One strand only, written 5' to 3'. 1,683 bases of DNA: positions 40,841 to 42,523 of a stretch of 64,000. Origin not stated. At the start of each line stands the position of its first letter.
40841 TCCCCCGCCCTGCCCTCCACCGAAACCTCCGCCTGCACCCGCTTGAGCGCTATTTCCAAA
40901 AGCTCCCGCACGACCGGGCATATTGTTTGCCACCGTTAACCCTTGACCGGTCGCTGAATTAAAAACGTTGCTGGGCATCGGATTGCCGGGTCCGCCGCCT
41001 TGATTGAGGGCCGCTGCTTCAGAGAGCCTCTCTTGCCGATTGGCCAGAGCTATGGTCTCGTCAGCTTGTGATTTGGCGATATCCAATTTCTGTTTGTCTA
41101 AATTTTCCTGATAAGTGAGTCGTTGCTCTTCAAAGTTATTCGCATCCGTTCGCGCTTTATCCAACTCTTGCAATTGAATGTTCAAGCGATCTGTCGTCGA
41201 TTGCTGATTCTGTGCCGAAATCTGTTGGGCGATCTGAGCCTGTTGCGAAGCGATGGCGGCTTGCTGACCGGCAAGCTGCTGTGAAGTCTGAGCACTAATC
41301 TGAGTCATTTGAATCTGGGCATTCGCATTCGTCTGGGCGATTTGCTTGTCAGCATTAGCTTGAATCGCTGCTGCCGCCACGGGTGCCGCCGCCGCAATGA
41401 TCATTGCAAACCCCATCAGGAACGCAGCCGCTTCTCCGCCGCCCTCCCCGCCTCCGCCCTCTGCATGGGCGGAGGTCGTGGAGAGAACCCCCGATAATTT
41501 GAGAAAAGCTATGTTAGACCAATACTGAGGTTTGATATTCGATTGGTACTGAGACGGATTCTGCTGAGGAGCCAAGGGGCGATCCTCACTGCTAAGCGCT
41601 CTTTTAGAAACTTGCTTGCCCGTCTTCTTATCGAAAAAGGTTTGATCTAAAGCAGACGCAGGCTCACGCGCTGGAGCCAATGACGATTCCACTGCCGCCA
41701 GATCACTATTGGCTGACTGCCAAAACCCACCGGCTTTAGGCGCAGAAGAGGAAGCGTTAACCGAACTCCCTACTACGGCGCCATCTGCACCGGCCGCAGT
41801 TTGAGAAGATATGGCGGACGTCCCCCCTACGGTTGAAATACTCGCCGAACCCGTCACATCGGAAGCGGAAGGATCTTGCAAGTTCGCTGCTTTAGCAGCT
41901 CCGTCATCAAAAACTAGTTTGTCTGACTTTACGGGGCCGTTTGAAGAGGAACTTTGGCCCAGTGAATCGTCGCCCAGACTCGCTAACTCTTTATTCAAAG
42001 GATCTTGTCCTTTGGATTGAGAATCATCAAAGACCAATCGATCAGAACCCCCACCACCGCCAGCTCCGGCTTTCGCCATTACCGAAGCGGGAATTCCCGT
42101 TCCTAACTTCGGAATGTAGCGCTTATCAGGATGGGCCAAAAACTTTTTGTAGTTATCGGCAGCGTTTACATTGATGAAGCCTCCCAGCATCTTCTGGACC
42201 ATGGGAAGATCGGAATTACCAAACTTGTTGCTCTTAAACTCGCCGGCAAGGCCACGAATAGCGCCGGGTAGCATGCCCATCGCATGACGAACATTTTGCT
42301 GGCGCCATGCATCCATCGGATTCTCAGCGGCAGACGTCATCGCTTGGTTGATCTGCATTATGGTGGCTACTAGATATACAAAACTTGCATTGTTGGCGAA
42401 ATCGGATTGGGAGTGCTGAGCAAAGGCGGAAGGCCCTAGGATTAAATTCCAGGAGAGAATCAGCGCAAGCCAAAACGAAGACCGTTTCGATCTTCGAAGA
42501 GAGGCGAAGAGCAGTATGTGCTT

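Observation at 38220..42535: Paralogous pair of large secreted Gly-run / Ala-helix / coiled-coil proteins sharing a C-terminal ...LVAH...GHSG.F motif: candidate undescribed envelope system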

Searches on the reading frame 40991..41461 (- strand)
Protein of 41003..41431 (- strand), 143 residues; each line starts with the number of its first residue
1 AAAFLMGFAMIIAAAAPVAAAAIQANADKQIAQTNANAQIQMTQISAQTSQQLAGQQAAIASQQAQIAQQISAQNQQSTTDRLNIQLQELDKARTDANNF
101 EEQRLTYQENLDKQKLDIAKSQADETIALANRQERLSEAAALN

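Call 29: search_solved_structures(query=A3, max_evalue=10)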
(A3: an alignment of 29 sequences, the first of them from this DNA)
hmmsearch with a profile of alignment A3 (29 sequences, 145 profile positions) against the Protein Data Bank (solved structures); distinct sequences matched with E-value up to 10: 4.
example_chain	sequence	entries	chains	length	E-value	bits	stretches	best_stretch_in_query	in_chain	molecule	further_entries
3vp8_A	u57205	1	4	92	0.096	15.8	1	43-129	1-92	General transcriptional corepressor TUP1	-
3vp9_A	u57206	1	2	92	0.35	14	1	43-129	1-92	General transcriptional corepressor TUP1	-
3qh9_A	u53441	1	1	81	5.6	10.1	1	75-134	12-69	Liprin-beta-2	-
2xny_M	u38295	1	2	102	9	9.4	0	69-142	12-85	M PROTEIN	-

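Call 30: find_homologous_proteins(query=A3, max_evalue=0.001)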
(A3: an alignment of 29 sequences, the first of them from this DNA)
Query A3 (29 sequences) (143 aa, profile of the alignment): 1 proteins with E <= 0.001 among 8000 candidates.
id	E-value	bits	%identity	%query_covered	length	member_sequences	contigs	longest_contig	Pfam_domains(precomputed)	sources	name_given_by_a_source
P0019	1.8e-18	85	50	8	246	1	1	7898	-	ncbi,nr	ncbi:MAG: hypothetical protein KDD51_13775, partial [Bdellovibrionales bacterium]|nr:hypothetical pr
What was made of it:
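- Tried and rejected: The third word-indexed homolog search, run with the core alignment, was swamped by low-complexity words and returned one protein (call 30).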

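Call 46: search_protein_representatives(alignment_id=A4)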
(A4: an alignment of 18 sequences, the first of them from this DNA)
Query: 18 sequences, 145 profile positions. Proteins with E-value up to 0.001 (for the whole library): 197; up to 1e-10: 170; up to 1e-30: 83. The best 150 are listed.
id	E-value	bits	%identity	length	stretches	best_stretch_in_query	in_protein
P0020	3.1e-50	186.3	-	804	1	1-145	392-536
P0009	5.5e-50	185.5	-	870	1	2-145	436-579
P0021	1.2e-49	184.4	-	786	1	1-145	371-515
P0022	1.8e-49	183.8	-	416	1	1-145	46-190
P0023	2.0e-49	183.7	-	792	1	2-144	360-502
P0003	4.7e-49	182.5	-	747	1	1-145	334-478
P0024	1.5e-48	180.8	-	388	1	3-145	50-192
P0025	2.5e-48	180.1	-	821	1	2-145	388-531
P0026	3.0e-48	179.9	-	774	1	1-144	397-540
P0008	7.1e-48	178.7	-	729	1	2-145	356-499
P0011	8.5e-48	178.4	-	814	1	2-145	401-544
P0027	1.3e-47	177.9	-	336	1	7-145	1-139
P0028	3.9e-47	176.3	-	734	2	3-145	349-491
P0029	7.7e-47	175.3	-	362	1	2-145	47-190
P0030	1.1e-46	174.8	-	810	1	1-145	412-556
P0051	2.1e-40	154.4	-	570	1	2-145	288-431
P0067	4.2e-38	147.0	-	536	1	2-144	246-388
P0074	3.3e-35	137.6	-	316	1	4-144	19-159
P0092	1.2e-30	122.8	-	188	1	2-145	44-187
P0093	1.7e-30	122.3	-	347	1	2-145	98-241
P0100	3.3e-27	111.6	-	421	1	1-144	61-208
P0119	7.5e-23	97.5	-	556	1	5-145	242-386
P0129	2.1e-20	89.6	-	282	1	22-145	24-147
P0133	1.7e-19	86.6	-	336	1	4-140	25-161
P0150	2.1e-15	73.4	-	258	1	7-123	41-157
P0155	1.0e-14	71.1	-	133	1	5-90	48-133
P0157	4.4e-14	69.1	-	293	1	6-145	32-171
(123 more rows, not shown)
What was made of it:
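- There are 197 members among 1.84e9 representatives, 170 at E<=1e-10, nearly all matching the profile end to end (call 46). The E-value distribution in 1.84e9 proteins has a sharp boundary (call 46).
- Tried and rejected: The exhaustive HMM search (call 46) was the informative one.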

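Call 50: list_cluster_members(proteins=[P0157, P0150, P0155, P0092, P0119, P0067, P0093, P0051, P0022, P0129])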
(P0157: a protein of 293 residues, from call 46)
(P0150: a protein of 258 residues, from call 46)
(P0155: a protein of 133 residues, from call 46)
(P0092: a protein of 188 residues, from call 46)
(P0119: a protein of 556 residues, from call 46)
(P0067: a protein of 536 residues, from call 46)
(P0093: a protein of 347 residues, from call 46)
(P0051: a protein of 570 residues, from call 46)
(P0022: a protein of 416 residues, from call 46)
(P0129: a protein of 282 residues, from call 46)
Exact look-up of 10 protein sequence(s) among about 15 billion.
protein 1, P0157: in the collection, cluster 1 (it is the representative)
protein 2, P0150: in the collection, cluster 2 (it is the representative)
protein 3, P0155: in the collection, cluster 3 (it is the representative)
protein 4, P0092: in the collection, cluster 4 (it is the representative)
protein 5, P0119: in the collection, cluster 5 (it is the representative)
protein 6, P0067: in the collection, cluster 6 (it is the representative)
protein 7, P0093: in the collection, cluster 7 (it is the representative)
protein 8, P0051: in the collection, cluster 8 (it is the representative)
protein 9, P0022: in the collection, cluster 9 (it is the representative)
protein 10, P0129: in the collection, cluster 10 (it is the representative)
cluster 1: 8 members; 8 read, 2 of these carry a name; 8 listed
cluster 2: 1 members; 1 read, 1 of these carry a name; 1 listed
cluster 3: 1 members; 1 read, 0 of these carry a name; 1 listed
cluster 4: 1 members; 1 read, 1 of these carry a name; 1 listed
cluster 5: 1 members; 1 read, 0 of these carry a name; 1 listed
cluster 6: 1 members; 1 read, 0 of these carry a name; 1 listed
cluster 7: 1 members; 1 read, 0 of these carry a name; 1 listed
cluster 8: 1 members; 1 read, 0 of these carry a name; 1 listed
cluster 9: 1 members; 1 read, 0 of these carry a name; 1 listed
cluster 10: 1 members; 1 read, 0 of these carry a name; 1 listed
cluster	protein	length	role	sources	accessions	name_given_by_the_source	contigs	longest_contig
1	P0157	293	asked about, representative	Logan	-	-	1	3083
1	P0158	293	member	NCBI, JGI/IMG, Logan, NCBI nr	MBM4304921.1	MAG: hypothetical protein FJ112_11430 [Deltaproteobacteria bacterium] | hypothetical protein [Deltaproteobacteria bacterium]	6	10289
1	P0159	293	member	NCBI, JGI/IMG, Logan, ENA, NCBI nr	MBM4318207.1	MAG: hypothetical protein FJ116_12120 [Deltaproteobacteria bacterium] | hypothetical protein [Deltaproteobacteria bacterium]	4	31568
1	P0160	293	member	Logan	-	-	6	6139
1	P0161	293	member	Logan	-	-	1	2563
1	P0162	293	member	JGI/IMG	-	-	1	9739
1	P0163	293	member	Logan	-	-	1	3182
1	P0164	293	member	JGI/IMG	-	-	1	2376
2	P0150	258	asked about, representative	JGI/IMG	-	hypothetical protein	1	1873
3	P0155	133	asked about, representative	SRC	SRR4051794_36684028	-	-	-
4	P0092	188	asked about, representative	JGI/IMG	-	hypothetical protein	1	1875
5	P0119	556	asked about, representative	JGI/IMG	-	-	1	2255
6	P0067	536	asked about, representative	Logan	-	-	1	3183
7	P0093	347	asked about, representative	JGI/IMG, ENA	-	-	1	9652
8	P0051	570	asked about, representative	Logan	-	-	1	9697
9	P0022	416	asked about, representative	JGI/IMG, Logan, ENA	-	-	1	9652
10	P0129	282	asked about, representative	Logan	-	-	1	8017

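Call 58: search_protein_families(library=phrogs, proteins=[P0022, P0074, P0133, P0100], max_evalue=0.01)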
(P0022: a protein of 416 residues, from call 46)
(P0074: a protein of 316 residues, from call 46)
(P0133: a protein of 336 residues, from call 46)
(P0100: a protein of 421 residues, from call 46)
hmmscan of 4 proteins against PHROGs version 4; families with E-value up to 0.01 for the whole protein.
P0022 (416 aa): 0 families

P0074 (316 aa): 0 families

P0133 (336 aa): 0 families

P0100 (421 aa): 0 families

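Call 60: predict_structure(alignment_id=A5)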
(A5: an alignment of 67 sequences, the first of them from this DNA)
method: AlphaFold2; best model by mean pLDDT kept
length: 157 residues; sequences in the alignment: 67
mean_pLDDT: 86.7   pTM: 0.45
mean pLDDT of the five models: 86.7, 83.9, 82.5, 82.2, 81.1
residues with pLDDT >= 90: 114; 70-90: 13; 50-70: 22; < 50: 8
segments of 3 or more residues with pLDDT < 50: 1-4, 6-8
pLDDT, mean of each block of 10 residues (from residue 1): 47 52 58 85 92 95 97 97 96 97 98 98 98 98 96 84
secondary structure, 60 per line:
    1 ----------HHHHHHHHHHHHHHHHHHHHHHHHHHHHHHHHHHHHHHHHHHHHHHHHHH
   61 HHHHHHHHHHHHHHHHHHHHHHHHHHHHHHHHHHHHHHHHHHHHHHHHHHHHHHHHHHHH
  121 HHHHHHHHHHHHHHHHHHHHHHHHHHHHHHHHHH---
elements in order: H11-154
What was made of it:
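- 41000..41362 (-): A residues 392-512: Q/A-rich rod (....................), predicted to be one continuous helix of about 18 nm that runs on from the hydrophobic helix. AlphaFold2 predicts a helix over model residues 11-154, with pLDDT 92-98 (call 60).
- On phiX174 H / Pfam Microvir_H (PF04687): AlphaFold2 predicts a single helix of 144 residues (call 60).
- AlphaFold2 predicts a single helix with pLDDT 92-98 (call 60). AlphaFold2 runs the helix straight into the rod, as in bitopic proteins (call 60).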

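Call 74: search_protein_families(library=pfam, alignment_id=A5, max_evalue=0.01)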
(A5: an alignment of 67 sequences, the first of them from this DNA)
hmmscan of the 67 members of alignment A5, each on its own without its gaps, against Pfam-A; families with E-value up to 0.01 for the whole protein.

A. member 1, seq(157 aa): 0 families

B. families by the number of members that match (of 67 scanned): 14 families
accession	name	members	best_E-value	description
PF04103.21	CD20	1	0.00017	CD20-like family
PF20585.4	Pectate_lyase_5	1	0.00021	Putative pectate lyase-like adhesive domain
PF11708.13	Slu7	1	0.00078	Pre-mRNA splicing Prp18-interacting factor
PF19962.4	EAD9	1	0.00082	Effector-associated domain 9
PF06026.20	Rib_5-P_isom_A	1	0.0013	Ribose 5-phosphate isomerase A (phosphoriboisomerase A)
PF04687.17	Microvir_H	1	0.0014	Microvirus H protein (pilot protein)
PF12920.12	TcdA_TcdB_pore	1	0.0022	TcdA/TcdB pore forming domain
PF08581.15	Tup_N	1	0.0047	Tup N-terminal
PF25593.1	GldD_lipo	1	0.0056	Gliding motility lipoprotein GldD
PF04415.17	DUF515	1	0.0066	Protein of unknown function (DUF515)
PF24805.1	EIF3I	1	0.0068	EIF3I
PF05013.17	FGase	1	0.0077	N-formylglutamate amidohydrolase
PF20074.4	DUF6470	1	0.0087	Family of unknown function (DUF6470)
PF05876.18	GpA_ATPase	1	0.0092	Phage terminase large subunit gpA, ATPase domain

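Call 75: search_dna_similar(query=window:41003-41431:-, collection=phages, mode=protein, max_evalue=1, max_rows=15)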
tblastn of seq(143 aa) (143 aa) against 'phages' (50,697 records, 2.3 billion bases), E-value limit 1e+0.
No match.
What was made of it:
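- On phiX174 H / Pfam Microvir_H (PF04687): There are no PHROG hits (call 58) and no tblastn hit in 50,697 phage records (call 75).
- Tried and rejected: A tblastn against phage genomes (call 75) and the PHROG scan were used instead.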

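Call 76: search_solved_structures(query=A5, max_evalue=10)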
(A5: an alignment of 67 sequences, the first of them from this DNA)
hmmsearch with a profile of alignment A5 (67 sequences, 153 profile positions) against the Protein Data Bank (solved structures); distinct sequences matched with E-value up to 10: 5.
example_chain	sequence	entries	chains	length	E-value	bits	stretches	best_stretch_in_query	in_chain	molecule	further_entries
3vp8_A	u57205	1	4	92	0.13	15.4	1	47-132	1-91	General transcriptional corepressor TUP1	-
4jpn_A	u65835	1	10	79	0.37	14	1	61-121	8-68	Minor spike protein H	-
3vp9_A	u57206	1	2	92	0.7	13.1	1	47-132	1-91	General transcriptional corepressor TUP1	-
9ya2_L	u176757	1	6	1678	1.6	11.9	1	94-147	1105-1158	ICMAP2, TGME49_224700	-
3qh9_A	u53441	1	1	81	6.8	9.9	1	79-141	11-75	Liprin-beta-2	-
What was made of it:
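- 4jpn (protein H) is among only five PDB sequences returned by the profile (call 76).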

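Call 77: search_solved_structures(query=A5, max_evalue=1, show_alignments=3)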
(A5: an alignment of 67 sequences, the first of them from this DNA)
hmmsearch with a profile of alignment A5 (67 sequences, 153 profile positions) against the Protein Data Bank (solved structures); distinct sequences matched with E-value up to 1: 3.
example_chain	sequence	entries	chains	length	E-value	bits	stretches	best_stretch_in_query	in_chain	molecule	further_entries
3vp8_A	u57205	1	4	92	0.13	15.4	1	47-132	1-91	General transcriptional corepressor TUP1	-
4jpn_A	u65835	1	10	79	0.37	14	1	61-121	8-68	Minor spike protein H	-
3vp9_A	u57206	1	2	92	0.7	13.1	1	47-132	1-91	General transcriptional corepressor TUP1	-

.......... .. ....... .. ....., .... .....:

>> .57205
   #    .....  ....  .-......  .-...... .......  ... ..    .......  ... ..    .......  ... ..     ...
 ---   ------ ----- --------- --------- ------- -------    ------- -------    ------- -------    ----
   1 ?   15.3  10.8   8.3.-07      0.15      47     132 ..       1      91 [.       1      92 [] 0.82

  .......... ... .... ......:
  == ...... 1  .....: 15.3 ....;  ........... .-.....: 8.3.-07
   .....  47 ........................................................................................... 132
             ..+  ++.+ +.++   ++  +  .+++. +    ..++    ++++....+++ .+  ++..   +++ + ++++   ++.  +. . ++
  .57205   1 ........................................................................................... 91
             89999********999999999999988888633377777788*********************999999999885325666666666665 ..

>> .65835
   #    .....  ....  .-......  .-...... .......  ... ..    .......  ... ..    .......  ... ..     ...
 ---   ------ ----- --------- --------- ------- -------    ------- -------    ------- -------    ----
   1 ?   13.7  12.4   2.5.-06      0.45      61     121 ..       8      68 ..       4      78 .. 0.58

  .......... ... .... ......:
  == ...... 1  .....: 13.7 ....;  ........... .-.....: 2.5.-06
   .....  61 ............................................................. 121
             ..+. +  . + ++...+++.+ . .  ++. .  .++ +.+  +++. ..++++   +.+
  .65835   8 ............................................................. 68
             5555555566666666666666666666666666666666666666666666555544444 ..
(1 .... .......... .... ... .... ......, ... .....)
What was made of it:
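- On phiX174 H / Pfam Microvir_H (PF04687): PDB profile search: 4jpn at E=0.37 with low posterior support (calls 76, 77).
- Closest known: phiX174 DNA pilot protein H. Different: There is no significant sequence relationship (E=0.37, calls 76, 77).
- Only 1 of 67 members touches Pfam Microvir_H, at E=0.0014 (calls 74, 76, 77).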

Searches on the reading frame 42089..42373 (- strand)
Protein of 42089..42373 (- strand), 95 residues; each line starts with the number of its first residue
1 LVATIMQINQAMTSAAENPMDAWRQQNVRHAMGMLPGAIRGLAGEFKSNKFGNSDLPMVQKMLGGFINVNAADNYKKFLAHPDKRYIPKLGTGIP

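Call 16: find_related_loci(query=A2, collection=genome_contigs, flank=10000)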
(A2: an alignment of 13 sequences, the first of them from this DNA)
Query A2 (95 aa) in genome_contigs; peptide patterns used: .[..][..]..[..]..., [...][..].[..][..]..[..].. (x = any residue, [..] = any of these).
111 stretches matched a pattern; 21 encode a relative of the query (tblastn E <= 1e-3); 21 distinct loci.
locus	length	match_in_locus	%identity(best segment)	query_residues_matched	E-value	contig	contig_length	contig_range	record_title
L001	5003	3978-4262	83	1-95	9e-54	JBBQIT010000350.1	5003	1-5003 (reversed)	MAG: Bdellovibrionota bacterium isolate Co_metawrap_796 Cmw_796_k141_193942_length_5003_cov_8.0000, whole genome shotgun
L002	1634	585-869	63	1-95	5e-38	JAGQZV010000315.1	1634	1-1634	MAG: Bdellovibrionales bacterium isolate HKST-UBA01 NODE_316_length_1634_cov_3.111753, whole genome shotgun sequence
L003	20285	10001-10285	62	1-95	1e-37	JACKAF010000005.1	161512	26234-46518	MAG: Bdellovibrionaceae bacterium isolate HK-STAS-BDEL_A-1 HK-STAS-BDEL_A-1_5, whole genome shotgun sequence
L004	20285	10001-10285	62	1-95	1e-37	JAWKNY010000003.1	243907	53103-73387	MAG: Bdellovibrionota bacterium isolate BC2.86 BC2.86.fa-3, whole genome shotgun sequence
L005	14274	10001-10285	61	1-95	4e-37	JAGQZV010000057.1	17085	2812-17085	MAG: Bdellovibrionales bacterium isolate HKST-UBA01 NODE_58_length_17085_cov_2.441381, whole genome shotgun sequence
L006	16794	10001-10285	60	1-95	2e-36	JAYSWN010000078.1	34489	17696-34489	MAG: Pseudomonadota bacterium isolate GFS_12952 GFS_12952_77, whole genome shotgun sequence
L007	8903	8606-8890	60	1-95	4e-35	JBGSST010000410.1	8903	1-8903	MAG: Bdellovibrionota bacterium isolate JTS-AC389 k141_3582305, whole genome shotgun sequence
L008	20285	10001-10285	56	1-95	1e-34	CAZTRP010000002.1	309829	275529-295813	MAG TPA_asm: uncultured Pseudobdellovibrionaceae bacterium isolate SRP296810_co1_59 genome assembly, contig: NODE_21_len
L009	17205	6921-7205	55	1-95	2e-34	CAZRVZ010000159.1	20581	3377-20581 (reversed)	MAG TPA_asm: uncultured Pseudobdellovibrionaceae bacterium isolate binchicken_co203_350 genome assembly, contig: k141_17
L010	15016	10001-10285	58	1-95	1e-34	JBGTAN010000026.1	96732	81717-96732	MAG: Bdellovibrionota bacterium isolate JTS-AC74 k141_2684651, whole genome shotgun sequence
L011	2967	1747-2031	54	1-95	1e-33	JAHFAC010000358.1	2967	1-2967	MAG: Bacteriovoracaceae bacterium isolate nzgw166 NODE_82865_length_2968_cov_2.248683, whole genome shotgun sequence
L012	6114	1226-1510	58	1-95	3e-33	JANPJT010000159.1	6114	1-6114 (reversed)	MAG: Pseudomonadota bacterium isolate VAR_61_metabat_364 VAR_61_k141_2824726, whole genome shotgun sequence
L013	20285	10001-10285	55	1-95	3e-32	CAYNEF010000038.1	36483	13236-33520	MAG TPA_asm: uncultured Pseudobdellovibrionaceae bacterium isolate SRP278252_co1_294 genome assembly, contig: NODE_1707_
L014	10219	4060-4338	60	1-93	1e-32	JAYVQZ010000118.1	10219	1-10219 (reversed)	MAG: Deltaproteobacteria bacterium isolate GL72_UP_metabinner_28 GL72_UP_metabinner_28_117, whole genome shotgun sequenc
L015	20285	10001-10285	56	1-95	6e-32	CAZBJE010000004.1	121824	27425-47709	MAG TPA_asm: uncultured Pseudobdellovibrionaceae bacterium isolate SRP296810_co1_366 genome assembly, contig: NODE_134_l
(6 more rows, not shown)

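Call 17: search_solved_structures(query=A2, max_evalue=10)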
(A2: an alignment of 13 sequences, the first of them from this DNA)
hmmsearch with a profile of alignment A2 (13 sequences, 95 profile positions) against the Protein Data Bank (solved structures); distinct sequences matched with E-value up to 10: 3.
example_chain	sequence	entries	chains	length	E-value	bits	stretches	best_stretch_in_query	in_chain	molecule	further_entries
1sig_A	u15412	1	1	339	0.59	13.5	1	26-73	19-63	RNA POLYMERASE PRIMARY SIGMA FACTOR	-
8p0s_A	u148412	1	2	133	0.99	12.8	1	20-63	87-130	Rho-associated protein kinase 1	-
6n60_F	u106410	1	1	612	1.2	12.5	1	26-73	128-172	RNA polymerase sigma factor RpoD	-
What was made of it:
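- Tried and rejected: PDB sequence-profile searches with the N-domain and the core returned only insignificant coiled-coil matches to Tup1, protein H and liprin (calls 17, 29, 76, 77).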

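Call 43: predict_structure(alignment_id=A2)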
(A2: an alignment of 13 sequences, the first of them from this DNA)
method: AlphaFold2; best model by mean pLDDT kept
length: 95 residues; sequences in the alignment: 13
mean_pLDDT: 83.1   pTM: 0.71
mean pLDDT of the five models: 83.1, 82.9, 82.8, 79.8, 78.3
residues with pLDDT >= 90: 21; 70-90: 61; 50-70: 12; < 50: 1
segments of 3 or more residues with pLDDT < 50: none
pLDDT, mean of each block of 10 residues (from residue 1): 87 91 90 88 88 84 66 83 85 54
secondary structure, 60 per line:
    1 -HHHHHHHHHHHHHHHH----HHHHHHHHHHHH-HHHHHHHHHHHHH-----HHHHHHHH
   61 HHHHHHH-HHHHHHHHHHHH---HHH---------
elements in order: H2-17 H22-33 H35-47 H53-67 H69-80
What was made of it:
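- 42089..42373 (-): A residues 55-149: conserved N-domain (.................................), predicted to be a five-helix up-down bundle. AlphaFold2 gives pLDDT 83 and pTM 0.71 (call 43).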
